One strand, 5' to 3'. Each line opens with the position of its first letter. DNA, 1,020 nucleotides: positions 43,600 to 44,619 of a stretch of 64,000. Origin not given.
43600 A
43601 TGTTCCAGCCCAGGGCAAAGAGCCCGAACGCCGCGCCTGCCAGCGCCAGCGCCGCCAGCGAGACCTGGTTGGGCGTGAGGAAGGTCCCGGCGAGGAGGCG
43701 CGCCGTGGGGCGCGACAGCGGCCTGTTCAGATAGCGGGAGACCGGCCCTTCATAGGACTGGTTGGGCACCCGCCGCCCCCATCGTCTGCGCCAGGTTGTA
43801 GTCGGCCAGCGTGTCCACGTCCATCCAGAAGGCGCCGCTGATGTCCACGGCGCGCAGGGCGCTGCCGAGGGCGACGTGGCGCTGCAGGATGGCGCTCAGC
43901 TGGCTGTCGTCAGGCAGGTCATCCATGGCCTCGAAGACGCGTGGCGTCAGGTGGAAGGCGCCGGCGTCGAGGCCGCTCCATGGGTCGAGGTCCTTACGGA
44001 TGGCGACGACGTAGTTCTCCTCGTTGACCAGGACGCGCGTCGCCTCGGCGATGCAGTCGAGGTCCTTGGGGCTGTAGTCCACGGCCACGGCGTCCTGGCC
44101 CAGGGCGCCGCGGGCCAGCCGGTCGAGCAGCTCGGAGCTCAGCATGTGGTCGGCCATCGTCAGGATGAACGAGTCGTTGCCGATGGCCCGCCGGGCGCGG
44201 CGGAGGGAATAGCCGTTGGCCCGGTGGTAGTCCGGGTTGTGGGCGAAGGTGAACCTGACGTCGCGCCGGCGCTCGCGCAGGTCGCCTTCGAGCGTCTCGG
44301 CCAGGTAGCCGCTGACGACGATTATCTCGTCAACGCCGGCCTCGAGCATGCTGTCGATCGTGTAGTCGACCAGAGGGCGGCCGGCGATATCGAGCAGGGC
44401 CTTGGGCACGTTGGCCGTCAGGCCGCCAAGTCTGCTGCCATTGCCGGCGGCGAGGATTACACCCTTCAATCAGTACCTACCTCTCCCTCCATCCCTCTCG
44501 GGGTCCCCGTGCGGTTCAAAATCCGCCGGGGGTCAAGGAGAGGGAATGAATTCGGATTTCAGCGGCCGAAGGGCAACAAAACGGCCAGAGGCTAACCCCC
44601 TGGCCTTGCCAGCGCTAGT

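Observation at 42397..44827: c-di-AMP riboswitch-controlled IPCT/DIPPS-like operon with DUF948/YtxH-like genes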

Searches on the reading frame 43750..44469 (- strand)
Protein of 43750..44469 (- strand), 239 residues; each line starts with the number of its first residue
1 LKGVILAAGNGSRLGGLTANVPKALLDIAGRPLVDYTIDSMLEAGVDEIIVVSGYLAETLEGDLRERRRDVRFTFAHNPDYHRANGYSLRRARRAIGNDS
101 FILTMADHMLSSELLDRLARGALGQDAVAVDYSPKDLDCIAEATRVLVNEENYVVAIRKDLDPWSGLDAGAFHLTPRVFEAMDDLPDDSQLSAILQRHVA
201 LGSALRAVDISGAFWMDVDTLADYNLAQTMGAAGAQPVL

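Call 4: search_protein_families(library=pfam, proteins=[window:43750-44469:-], max_evalue=0.01)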
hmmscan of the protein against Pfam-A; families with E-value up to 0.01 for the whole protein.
window:43750-44469:- (239 aa): 3 families
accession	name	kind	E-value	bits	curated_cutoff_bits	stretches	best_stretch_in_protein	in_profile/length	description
PF12804.13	NTP_transf_3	-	7.5e-22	78.7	27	1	3-198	1-157/160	MobA-like NTP transferase domain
PF00483.29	NTP_transferase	-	1.1e-14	55.1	21.2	1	2-119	1-122/245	Nucleotidyl transferase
PF01128.25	IspD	-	4.3e-06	27.1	27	1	4-52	4-50/221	2-C-methyl-D-erythritol 4-phosphate cytidylyltransferase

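Call 5: search_protein_families(library=ncbifam, proteins=[window:43750-44469:-], max_evalue=0.01)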
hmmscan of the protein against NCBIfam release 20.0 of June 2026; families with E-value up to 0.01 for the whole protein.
window:43750-44469:- (239 aa): 46 families (the best 25 are shown)
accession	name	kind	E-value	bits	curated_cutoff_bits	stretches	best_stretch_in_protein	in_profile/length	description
NF041135.1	IPPtranDIPPsyn_Thcocales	equivalog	1.8e-38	132.6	580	1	1-229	1-215/419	bifunctional L-myo-inositol-1-phosphate cytidylyltransferase/CDP-L-myo-inositol myo-inositolphosphotransferase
NF041313.1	UDPGP_AglF_Halo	equivalog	7.4e-25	87.8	400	1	1-226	1-229/234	UTP--glucose-1-phosphate uridylyltransferase AglF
TIGR03992.1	Arch_glmU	subfamily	5.6e-24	84.8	292.1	1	1-219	1-215/393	bifunctional sugar-1-phosphate nucleotidylyltransferase/acetyltransferase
NF045761.1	NAMPUrTaseMurU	equivalog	4.8e-19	69.1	250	1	1-111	1-111/226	N-acetylmuramate alpha-1-phosphate uridylyltransferase MurU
TIGR01208.1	rmlA_long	equivalog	4e-18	65.4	320.25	1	2-219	1-222/353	glucose-1-phosphate thymidylyltransferase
NF045697.1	MurNAcPUrMurU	equivalog_domain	9.5e-16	57.9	370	1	4-113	1-110/229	N-acetylmuramate alpha-1-phosphate uridylyltransferase MurU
TIGR03310.1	matur_MocA_YgfJ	equivalog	2.9e-12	47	186.45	1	3-118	2-111/188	molybdenum cofactor cytidylyltransferase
NF045782.1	NicBOxredNboR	equivalog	4.3e-12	46.1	260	1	2-120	10-122/206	nicotine blue oxidoreductase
TIGR01099.1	galU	equivalog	9.1e-12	45.1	326.8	1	1-59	2-60/261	UTP--glucose-1-phosphate uridylyltransferase GalU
TIGR02623.1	G1P_cyt_trans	equivalog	1.1e-11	44.7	300.25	1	1-59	1-59/255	glucose-1-phosphate cytidylyltransferase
NF045665.1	NTPtran_DVU1551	equivalog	1.1e-11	44.4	315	1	2-99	2-90/359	DVU_1551 family NTP transferase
NF041173.1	Sug_nt_acttase_Thmprot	equivalog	1.3e-11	44.2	600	1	1-192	1-186/405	bifunctional sugar-1-phosphate nucleotidylyltransferase/acetyltransferase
NF010933.0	PRK14353.1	equivalog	2.9e-10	39.3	505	1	3-158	8-157/453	bifunctional UDP-N-acetylglucosamine diphosphorylase/glucosamine-1-phosphate N-acetyltransferase GlmU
TIGR01173.1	glmU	equivalog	1e-09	37.8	366.85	1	3-122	3-117/452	bifunctional UDP-N-acetylglucosamine diphosphorylase/glucosamine-1-phosphate N-acetyltransferase GlmU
NF010935.0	PRK14355.1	equivalog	2.7e-09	36.2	718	1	3-76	6-75/459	bifunctional UDP-N-acetylglucosamine diphosphorylase/glucosamine-1-phosphate N-acetyltransferase GlmU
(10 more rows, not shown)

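Call 16: find_homologous_proteins(query=window:43750-44469:-)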
Query window:43750-44469:- (239 aa): 103 proteins with E <= 0.001 among 4859 candidates.
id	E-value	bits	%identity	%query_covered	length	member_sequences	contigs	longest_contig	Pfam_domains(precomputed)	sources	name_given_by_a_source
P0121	4.6e-151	519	100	100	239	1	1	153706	PF00483.30,PF01128.26,PF12804.14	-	-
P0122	6.4e-115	401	76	100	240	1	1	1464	PF00483.30,PF01128.26,PF12804.14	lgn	-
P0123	8.9e-115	400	78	100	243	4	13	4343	PF00483.30,PF01128.26,PF12804.14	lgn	-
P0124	2.4e-114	399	77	100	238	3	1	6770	PF00483.30,PF01128.26,PF12804.14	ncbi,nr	ncbi:MAG TPA: NTP transferase domain-containing protein [Dehalococcoidia bacterium]|nr:NTP transfera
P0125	1.0e-111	390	79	95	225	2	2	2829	PF00483.30,PF12804.14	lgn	-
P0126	1.9e-106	373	75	95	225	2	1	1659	PF00483.30,PF12804.14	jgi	jgi:choline kinase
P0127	1.1e-99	351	68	100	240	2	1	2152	PF00483.30,PF01128.26,PF12804.14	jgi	jgi:choline kinase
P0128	1.6e-71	259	53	96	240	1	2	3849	PF00483.30,PF12804.14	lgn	-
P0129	1.6e-50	190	44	100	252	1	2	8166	PF00483.30,PF12804.14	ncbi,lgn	-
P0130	6.8e-50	188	45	93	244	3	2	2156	PF00483.30,PF01128.26,PF12804.14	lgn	-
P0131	7.7e-50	188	41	96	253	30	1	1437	PF00483.30,PF12804.14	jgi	-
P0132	2.3e-48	183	43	95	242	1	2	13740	PF00483.30,PF12804.14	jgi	-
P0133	2.9e-48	183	45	93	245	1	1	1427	PF00483.30,PF12804.14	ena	-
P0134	2.9e-48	183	40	96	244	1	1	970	PF00483.30,PF12804.14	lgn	-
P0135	2.9e-48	183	43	96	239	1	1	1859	PF00483.30,PF01128.26,PF12804.14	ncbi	-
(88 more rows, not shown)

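Call 22: find_related_loci(query=A1, collection=genome_contigs, flank=3500)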
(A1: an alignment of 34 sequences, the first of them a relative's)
Query A1 (239 aa) in genome_contigs; peptide patterns used: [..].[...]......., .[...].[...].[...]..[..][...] (x = any residue, [..] = any of these).
375 stretches matched a pattern; 229 encode a relative of the query (tblastn E <= 1e-3); the best 80 are kept; 80 distinct loci.
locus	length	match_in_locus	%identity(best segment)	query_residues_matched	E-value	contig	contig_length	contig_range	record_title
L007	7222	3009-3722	78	1-239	4e-121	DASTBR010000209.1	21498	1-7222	MAG TPA_asm: Dehalococcoidia bacterium isolate SMAG_U771 k141_761167, whole genome shotgun sequence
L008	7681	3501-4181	45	1-227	2e-58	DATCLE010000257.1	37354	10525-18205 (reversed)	MAG TPA_asm: Dehalococcoidia bacterium isolate SMAG_U7114 k141_903051, whole genome shotgun sequence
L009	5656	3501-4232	44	1-239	5e-57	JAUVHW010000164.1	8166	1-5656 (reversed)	MAG: Ardenticatenales bacterium isolate CSMAG_412 CSMAG_412_k141_1718057_length_8166_cov_11.6027, whole genome shotgun s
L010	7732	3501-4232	42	1-239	3e-55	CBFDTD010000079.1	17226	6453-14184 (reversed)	MAG TPA_asm: uncultured bacterium isolate SRR6823440_binner13_Refined_23 genome assembly, contig: ERZ650341.1791, whole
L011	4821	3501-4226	44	1-237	6e-55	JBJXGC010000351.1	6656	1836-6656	MAG: Dehalococcoidia bacterium isolate F1F2.bin.348 k127_806722, whole genome shotgun sequence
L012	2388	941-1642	43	1-230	5e-55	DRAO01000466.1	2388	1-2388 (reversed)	MAG TPA_asm: Chloroflexota bacterium isolate HyVt-206 Ga0116200_10040897, whole genome shotgun sequence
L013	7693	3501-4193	44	1-228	2e-54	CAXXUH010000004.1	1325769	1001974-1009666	MAG: Dehalococcoidia bacterium isolate 8dfcd61c-6008-4d0e-aef3-db511af9be87 genome assembly, contig: contig_4, whole gen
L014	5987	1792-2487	41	1-228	2e-54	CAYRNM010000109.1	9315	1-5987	MAG TPA_asm: uncultured Anaerolineae bacterium isolate SRP098346_co1_12 genome assembly, contig: NODE_9723_length_9315_c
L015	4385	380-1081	40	1-230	2e-53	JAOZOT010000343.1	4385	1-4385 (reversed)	MAG: Anaerolineae bacterium isolate GMC4.maxbin2.235_sub GMC4_41700_length_4385_cov_22.380831, whole genome shotgun sequ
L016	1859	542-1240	43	2-230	3e-54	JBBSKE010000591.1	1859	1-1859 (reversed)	MAG: Tepidiformales bacterium isolate LS4_metabat2.238 LS4_metabat2.238_K_1355806_L_1859_cov_13.0000, whole genome shotg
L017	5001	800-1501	41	1-230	9e-53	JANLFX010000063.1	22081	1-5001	MAG: Anaerolineae bacterium isolate A05DMB24 NODE_63_length_22081_cov_9.285526, whole genome shotgun sequence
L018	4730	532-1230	43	1-228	1e-52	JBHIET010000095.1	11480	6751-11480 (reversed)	MAG: Anaerolineae bacterium isolate b2.sp2_bin.30 NODE_1662_length_11480_cov_8.087440, whole genome shotgun sequence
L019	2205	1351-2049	42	1-228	1e-52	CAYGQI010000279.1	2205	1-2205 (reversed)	MAG TPA_asm: uncultured Anaerolineales bacterium isolate ERP119294_co1_125 genome assembly, contig: NODE_107572_length_2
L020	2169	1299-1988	41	1-230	1e-52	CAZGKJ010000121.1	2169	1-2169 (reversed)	MAG TPA_asm: uncultured Candidatus Bathyarchaeia archaeon isolate binchicken_co80_41 genome assembly, contig: NODE_26132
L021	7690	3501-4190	41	1-230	5e-52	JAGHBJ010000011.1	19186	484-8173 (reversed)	MAG: Candidatus Bathyarchaeota archaeon isolate AUK253 PB_MBMC_207_c_000000000067, whole genome shotgun sequence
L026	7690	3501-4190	43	2-230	8e-51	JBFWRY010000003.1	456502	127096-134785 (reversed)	MAG: Dehalococcoidia bacterium isolate CA_2019_TPBF_217 NODE_158_length_456502_cov_10.985030_TPBF, whole genome shotgun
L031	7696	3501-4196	41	1-228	3e-49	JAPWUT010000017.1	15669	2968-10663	MAG: Anaerolineae bacterium isolate RSWS10 scaffold_315_c2, whole genome shotgun sequence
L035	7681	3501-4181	42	1-223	1e-48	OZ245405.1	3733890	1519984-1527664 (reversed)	MAG: Dehalococcoidia bacterium isolate 4242a2cd-c548-43ce-a6cb-d471f6a5c9d8 genome assembly, chromosome: 1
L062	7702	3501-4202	39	1-230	9e-45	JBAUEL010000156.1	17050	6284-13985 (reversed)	MAG: Dehalococcoidia bacterium isolate MFD13097_ilm_asm_bin20 k127_165867, whole genome shotgun sequence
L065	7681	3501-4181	36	1-225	2e-44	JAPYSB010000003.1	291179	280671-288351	MAG: Dehalococcoidia bacterium isolate PW3.metabat2.87 PW3_18_length_291179_cov_11.492543, whole genome shotgun sequence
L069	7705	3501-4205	39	2-236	2e-43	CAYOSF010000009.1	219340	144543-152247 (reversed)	MAG TPA_asm: uncultured Dehalococcoidia bacterium isolate SRP323688_co1_41 genome assembly, contig: NODE_105_length_2193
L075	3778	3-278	79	148-239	1e-42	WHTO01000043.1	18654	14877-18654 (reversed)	MAG: Dehalococcoidia bacterium isolate Dino_bin39 NODE_3297_length_18654_cov_1.46578, whole genome shotgun sequence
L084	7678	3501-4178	41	1-223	5e-40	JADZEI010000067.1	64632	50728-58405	MAG: Dehalococcoidia bacterium isolate SJ813 c_000001396031, whole genome shotgun sequence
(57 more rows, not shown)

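Call 35: search_protein_families(library=pfam, proteins=[L014:638-1792:+, L015:1995-3071:+, L010:4262-5608:+, L014:2544-3878:+, L008:4895-5218:+, L008:5234-5863:+, L065:4310-5239:+, L017:2306-3076:+, L011:717-3188:-], max_evalue=0.01)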
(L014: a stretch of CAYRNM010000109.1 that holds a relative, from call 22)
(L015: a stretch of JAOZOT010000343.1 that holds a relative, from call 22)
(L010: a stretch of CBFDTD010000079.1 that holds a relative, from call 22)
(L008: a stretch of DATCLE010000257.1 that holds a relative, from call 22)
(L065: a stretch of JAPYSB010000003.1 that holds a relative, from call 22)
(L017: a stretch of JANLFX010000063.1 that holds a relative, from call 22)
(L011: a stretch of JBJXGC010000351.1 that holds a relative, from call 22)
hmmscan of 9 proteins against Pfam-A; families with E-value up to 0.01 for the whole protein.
L014:638-1792:+ (384 aa): 1 family
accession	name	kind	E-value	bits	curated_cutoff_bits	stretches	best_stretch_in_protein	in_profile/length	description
PF01658.22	Inos-1-P_synth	-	1.7e-36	125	27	1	193-301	1-107/107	Myo-inositol-1-phosphate synthase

L015:1995-3071:+ (358 aa): 1 family
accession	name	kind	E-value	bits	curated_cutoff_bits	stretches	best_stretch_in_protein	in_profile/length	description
PF01658.22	Inos-1-P_synth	-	5.6e-38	129.9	27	1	194-302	1-107/107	Myo-inositol-1-phosphate synthase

L010:4262-5608:+ (448 aa): 2 families
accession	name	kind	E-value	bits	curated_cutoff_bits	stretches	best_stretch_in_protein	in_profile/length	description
PF01066.26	CDP-OH_P_transf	-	1.9e-06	28.8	22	1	263-320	3-61/152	CDP-alcohol phosphatidyltransferase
PF12804.13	NTP_transf_3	-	4e-06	27.5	27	1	24-124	19-122/160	MobA-like NTP transferase domain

L014:2544-3878:+ (444 aa): 1 family
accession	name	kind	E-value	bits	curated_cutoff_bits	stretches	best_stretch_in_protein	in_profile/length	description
PF01066.26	CDP-OH_P_transf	-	4.9e-06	27.5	22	1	261-374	3-115/152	CDP-alcohol phosphatidyltransferase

L008:4895-5218:+ (107 aa): 0 families

L008:5234-5863:+ (209 aa): 1 family
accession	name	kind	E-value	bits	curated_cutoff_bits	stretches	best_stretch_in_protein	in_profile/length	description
PF01442.23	Apolipoprotein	-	1.3e-08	35.2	90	1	50-151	75-176/190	Apolipoprotein A1/A4/E domain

L065:4310-5239:+ (309 aa): 2 families
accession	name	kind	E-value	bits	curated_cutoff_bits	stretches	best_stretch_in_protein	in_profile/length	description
PF04991.19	LicD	-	4.2e-13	50.4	22.6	2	45-70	8-33/227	LicD family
PF13620.12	CarboxypepD_reg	-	0.00063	20.5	32.3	1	219-270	5-61/82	Carboxypeptidase regulatory-like domain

L017:2306-3076:+ (256 aa): 2 families
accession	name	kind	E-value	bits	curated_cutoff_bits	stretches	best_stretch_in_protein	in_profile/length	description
PF12706.13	Lactamase_B_2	-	5.4e-13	49.4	27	1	52-223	3-198/200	Beta-lactamase superfamily domain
PF23023.1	Anti-Pycsar_Apyc1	-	0.00011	22.2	50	1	41-93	21-75/250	Anti-Pycsar protein Apyc1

L011:717-3188:- (823 aa): 5 families
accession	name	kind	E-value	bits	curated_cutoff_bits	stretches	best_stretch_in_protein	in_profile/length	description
PF00122.25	E1-E2_ATPase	-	2.6e-36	125.3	28.1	1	113-291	2-180/181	E1-E2 ATPase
PF00702.32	Hydrolase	-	2.4e-16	61.1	26.4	1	309-568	2-191/191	haloacid dehalogenase-like hydrolase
PF00689.26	Cation_ATPase_C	-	2e-05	24.9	27.3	1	673-791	46-166/175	Cation transporting ATPase, C-terminus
PF08282.18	Hydrolase_3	-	0.0008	19.7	20.9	1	551-589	206-244/255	haloacid dehalogenase-like hydrolase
PF13246.12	Cation_ATPase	-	0.0029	18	21.7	1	371-408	47-86/91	Cation transport ATPase (P-type)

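Call 36: search_protein_families(library=ncbifam, proteins=[L014:638-1792:+, L010:4262-5608:+, L014:2544-3878:+, L010:3474-4265:+, L031:4222-4851:+, L013:4232-4822:+], max_evalue=0.0001)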
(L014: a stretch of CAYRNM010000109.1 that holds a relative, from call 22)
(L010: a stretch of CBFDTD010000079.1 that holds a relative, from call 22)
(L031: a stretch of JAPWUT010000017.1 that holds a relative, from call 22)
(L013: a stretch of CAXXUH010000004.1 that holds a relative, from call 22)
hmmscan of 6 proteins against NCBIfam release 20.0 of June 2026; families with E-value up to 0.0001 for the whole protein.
L014:638-1792:+ (384 aa): 1 family
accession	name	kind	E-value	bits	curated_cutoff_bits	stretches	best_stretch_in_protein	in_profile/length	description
TIGR03450.1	mycothiol_INO1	equivalog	8.9e-159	528.4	638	1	6-355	1-355/355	inositol-3-phosphate synthase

L010:4262-5608:+ (448 aa): 3 families
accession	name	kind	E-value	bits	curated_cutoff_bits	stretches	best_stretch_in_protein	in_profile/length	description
NF041135.1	IPPtranDIPPsyn_Thcocales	equivalog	2e-20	73.2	580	1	22-430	20-415/419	bifunctional L-myo-inositol-1-phosphate cytidylyltransferase/CDP-L-myo-inositol myo-inositolphosphotransferase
NF040950.1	archin_ph_syn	equivalog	3.1e-12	46.7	180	1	247-350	10-114/191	archaetidylinositol phosphate synthase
NF045883.1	PIPSynth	equivalog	1.3e-08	34.8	170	1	253-358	14-122/197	phosphatidylinositol phosphate synthase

L014:2544-3878:+ (444 aa): 3 families
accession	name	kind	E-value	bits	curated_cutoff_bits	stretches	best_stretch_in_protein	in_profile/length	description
NF041135.1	IPPtranDIPPsyn_Thcocales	equivalog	1.6e-15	57.1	580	1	209-430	199-417/419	bifunctional L-myo-inositol-1-phosphate cytidylyltransferase/CDP-L-myo-inositol myo-inositolphosphotransferase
NF040950.1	archin_ph_syn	equivalog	1.7e-10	41.1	180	1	246-339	11-105/191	archaetidylinositol phosphate synthase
NF045883.1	PIPSynth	equivalog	7e-07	29.1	170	1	251-342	14-107/197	phosphatidylinositol phosphate synthase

L010:3474-4265:+ (263 aa): 32 families (the best 25 are shown)
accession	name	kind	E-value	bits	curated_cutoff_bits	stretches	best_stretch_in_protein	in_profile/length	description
NF041135.1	IPPtranDIPPsyn_Thcocales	equivalog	4.3e-43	147.9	580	1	10-246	1-218/419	bifunctional L-myo-inositol-1-phosphate cytidylyltransferase/CDP-L-myo-inositol myo-inositolphosphotransferase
NF041313.1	UDPGP_AglF_Halo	equivalog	4.6e-32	111.3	400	1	10-245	1-234/234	UTP--glucose-1-phosphate uridylyltransferase AglF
TIGR01208.1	rmlA_long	equivalog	3.9e-30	104.9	320.25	1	11-126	1-116/353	glucose-1-phosphate thymidylyltransferase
TIGR03992.1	Arch_glmU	subfamily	6.8e-29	100.9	292.1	1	10-245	1-227/393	bifunctional sugar-1-phosphate nucleotidylyltransferase/acetyltransferase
NF045761.1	NAMPUrTaseMurU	equivalog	2.9e-25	89.4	250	1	10-122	1-112/226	N-acetylmuramate alpha-1-phosphate uridylyltransferase MurU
TIGR01099.1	galU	equivalog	3.9e-15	56.1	326.8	1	9-66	1-58/261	UTP--glucose-1-phosphate uridylyltransferase GalU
NF041173.1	Sug_nt_acttase_Thmprot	equivalog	4e-14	52.4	600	1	10-244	1-226/405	bifunctional sugar-1-phosphate nucleotidylyltransferase/acetyltransferase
NF052502.1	man1P_GTase_Rv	exception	4.7e-13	48.7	440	1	11-240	2-225/352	mannose-1-phosphate guanylyltransferase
TIGR01207.1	rmlA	equivalog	1.2e-12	47.5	360.65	1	11-120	1-110/286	glucose-1-phosphate thymidylyltransferase RfbA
NF012024.0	PRK15480.1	equivalog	1.4e-12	47.4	588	1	10-122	4-116/292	glucose-1-phosphate thymidylyltransferase RfbA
NF045697.1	MurNAcPUrMurU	equivalog_domain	4.4e-10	39.4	370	1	13-117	1-104/229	N-acetylmuramate alpha-1-phosphate uridylyltransferase MurU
NF010935.0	PRK14355.1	equivalog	6.3e-10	38.2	718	1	12-75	6-66/459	bifunctional UDP-N-acetylglucosamine diphosphorylase/glucosamine-1-phosphate N-acetyltransferase GlmU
TIGR01173.1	glmU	equivalog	9.5e-10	37.9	366.85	1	12-135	3-120/452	bifunctional UDP-N-acetylglucosamine diphosphorylase/glucosamine-1-phosphate N-acetyltransferase GlmU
NF049965.1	GlMnHpPGnyltfHddC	equivalog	2.4e-09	37.2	300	1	10-192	1-175/221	D-glycero-D-manno-heptose 1-phosphate guanosyltransferase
NF010933.0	PRK14353.1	equivalog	2.7e-09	36.1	505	1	12-130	8-122/453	bifunctional UDP-N-acetylglucosamine diphosphorylase/glucosamine-1-phosphate N-acetyltransferase GlmU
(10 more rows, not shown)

L031:4222-4851:+ (209 aa): 6 families
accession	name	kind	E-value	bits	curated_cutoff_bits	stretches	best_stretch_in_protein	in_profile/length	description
NF041135.1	IPPtranDIPPsyn_Thcocales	equivalog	1.5e-39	136.2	580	1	3-195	227-418/419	bifunctional L-myo-inositol-1-phosphate cytidylyltransferase/CDP-L-myo-inositol myo-inositolphosphotransferase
NF040950.1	archin_ph_syn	equivalog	1.7e-37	129.1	180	1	12-197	9-191/191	archaetidylinositol phosphate synthase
NF045883.1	PIPSynth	equivalog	9.3e-28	97.3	170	1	12-190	8-189/197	phosphatidylinositol phosphate synthase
NF052561.1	PIPSynBT1523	equivalog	4e-24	85.6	350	1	12-168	10-170/232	hypothetical protein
TIGR00560.1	pgsA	equivalog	9.9e-06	26.2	109.1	1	45-115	26-96/183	CDP-diacylglycerol--glycerol-3-phosphate 3-phosphatidyltransferase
NF053678.1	ClpnSynClsA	equivalog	7.1e-05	23.1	240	0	50-112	28-90/180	cardiolipin synthase ClsA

L013:4232-4822:+ (197 aa): 4 families
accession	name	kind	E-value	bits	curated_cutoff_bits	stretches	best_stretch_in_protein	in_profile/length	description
NF041135.1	IPPtranDIPPsyn_Thcocales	equivalog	4.3e-35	121.5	580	1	1-197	227-416/419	bifunctional L-myo-inositol-1-phosphate cytidylyltransferase/CDP-L-myo-inositol myo-inositolphosphotransferase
NF040950.1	archin_ph_syn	equivalog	5.4e-31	107.9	180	1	9-195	8-185/191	archaetidylinositol phosphate synthase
NF045883.1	PIPSynth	equivalog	1e-26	93.9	170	1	5-192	3-177/197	phosphatidylinositol phosphate synthase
NF052561.1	PIPSynBT1523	equivalog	6.8e-21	75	350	1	12-176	12-174/232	hypothetical protein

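Call 52: search_solved_structures(query=window:43750-44469:-, max_evalue=0.0001, show_alignments=2)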
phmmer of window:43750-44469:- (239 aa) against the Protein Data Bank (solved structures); distinct sequences matched with E-value up to 0.0001: 57.
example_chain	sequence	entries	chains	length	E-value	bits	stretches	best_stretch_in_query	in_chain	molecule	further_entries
2xme_A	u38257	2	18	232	4.8e-25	91.9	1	1-227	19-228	CTP-INOSITOL-1-PHOSPHATE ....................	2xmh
4mnd_A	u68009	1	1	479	2e-24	89.9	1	1-228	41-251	CTP L-myo-inositol-1-phosphate cytidylyltransferase/CDP-L-myo-inositol myo-inositolphospho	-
4jd0_A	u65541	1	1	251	4.5e-19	72.4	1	3-225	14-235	Nucleotidyl transferase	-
1jyk_A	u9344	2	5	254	1.7e-14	57.4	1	2-112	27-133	CTP:phosphocholine Cytidylyltransferase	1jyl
4y7t_A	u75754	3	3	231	5.8e-12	49.1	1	1-107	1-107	Nucleotidyl transferase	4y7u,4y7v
7d72_K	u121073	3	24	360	7.6e-12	48.7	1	1-223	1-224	Mannose-1-phosphate guanyltransferase beta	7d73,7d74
8yre_D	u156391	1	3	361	1.7e-10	44.3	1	1-224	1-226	Mannose-1-phosphate guanylyltransferase 1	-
7x8j_A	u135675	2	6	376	1.9e-10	44.2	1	1-224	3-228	Mannose-1-phosphate guanylyltransferase 1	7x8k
8hhd_A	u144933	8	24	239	7.6e-10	42.2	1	1-108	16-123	Nucleotidyl transferase | N-acetylmuramate alpha-1-phosphate uridylyltransferase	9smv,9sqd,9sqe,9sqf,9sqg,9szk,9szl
2ggo_A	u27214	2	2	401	1.6e-08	37.9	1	1-219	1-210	401aa long hypothetical glucose-1-phosphate thymidylyltransferase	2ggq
5z09_A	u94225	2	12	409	2.1e-08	37.5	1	1-219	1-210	Dual sugar-1-phosphate nucleotidylyltransferase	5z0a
6n0u_A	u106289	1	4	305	5.8e-08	36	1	2-126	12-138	Glucose-1-phosphate thymidylyltransferase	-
7whr_B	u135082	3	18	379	7.7e-08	35.6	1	1-116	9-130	Nucleotidyl transferase family protein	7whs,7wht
3pkp_A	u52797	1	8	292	9.1e-08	35.4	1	2-132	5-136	Glucose-1-phosphate thymidylyltransferase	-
5ify_A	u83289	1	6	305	1.4e-07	34.8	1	2-129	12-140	Glucose-1-phosphate thymidylyltransferase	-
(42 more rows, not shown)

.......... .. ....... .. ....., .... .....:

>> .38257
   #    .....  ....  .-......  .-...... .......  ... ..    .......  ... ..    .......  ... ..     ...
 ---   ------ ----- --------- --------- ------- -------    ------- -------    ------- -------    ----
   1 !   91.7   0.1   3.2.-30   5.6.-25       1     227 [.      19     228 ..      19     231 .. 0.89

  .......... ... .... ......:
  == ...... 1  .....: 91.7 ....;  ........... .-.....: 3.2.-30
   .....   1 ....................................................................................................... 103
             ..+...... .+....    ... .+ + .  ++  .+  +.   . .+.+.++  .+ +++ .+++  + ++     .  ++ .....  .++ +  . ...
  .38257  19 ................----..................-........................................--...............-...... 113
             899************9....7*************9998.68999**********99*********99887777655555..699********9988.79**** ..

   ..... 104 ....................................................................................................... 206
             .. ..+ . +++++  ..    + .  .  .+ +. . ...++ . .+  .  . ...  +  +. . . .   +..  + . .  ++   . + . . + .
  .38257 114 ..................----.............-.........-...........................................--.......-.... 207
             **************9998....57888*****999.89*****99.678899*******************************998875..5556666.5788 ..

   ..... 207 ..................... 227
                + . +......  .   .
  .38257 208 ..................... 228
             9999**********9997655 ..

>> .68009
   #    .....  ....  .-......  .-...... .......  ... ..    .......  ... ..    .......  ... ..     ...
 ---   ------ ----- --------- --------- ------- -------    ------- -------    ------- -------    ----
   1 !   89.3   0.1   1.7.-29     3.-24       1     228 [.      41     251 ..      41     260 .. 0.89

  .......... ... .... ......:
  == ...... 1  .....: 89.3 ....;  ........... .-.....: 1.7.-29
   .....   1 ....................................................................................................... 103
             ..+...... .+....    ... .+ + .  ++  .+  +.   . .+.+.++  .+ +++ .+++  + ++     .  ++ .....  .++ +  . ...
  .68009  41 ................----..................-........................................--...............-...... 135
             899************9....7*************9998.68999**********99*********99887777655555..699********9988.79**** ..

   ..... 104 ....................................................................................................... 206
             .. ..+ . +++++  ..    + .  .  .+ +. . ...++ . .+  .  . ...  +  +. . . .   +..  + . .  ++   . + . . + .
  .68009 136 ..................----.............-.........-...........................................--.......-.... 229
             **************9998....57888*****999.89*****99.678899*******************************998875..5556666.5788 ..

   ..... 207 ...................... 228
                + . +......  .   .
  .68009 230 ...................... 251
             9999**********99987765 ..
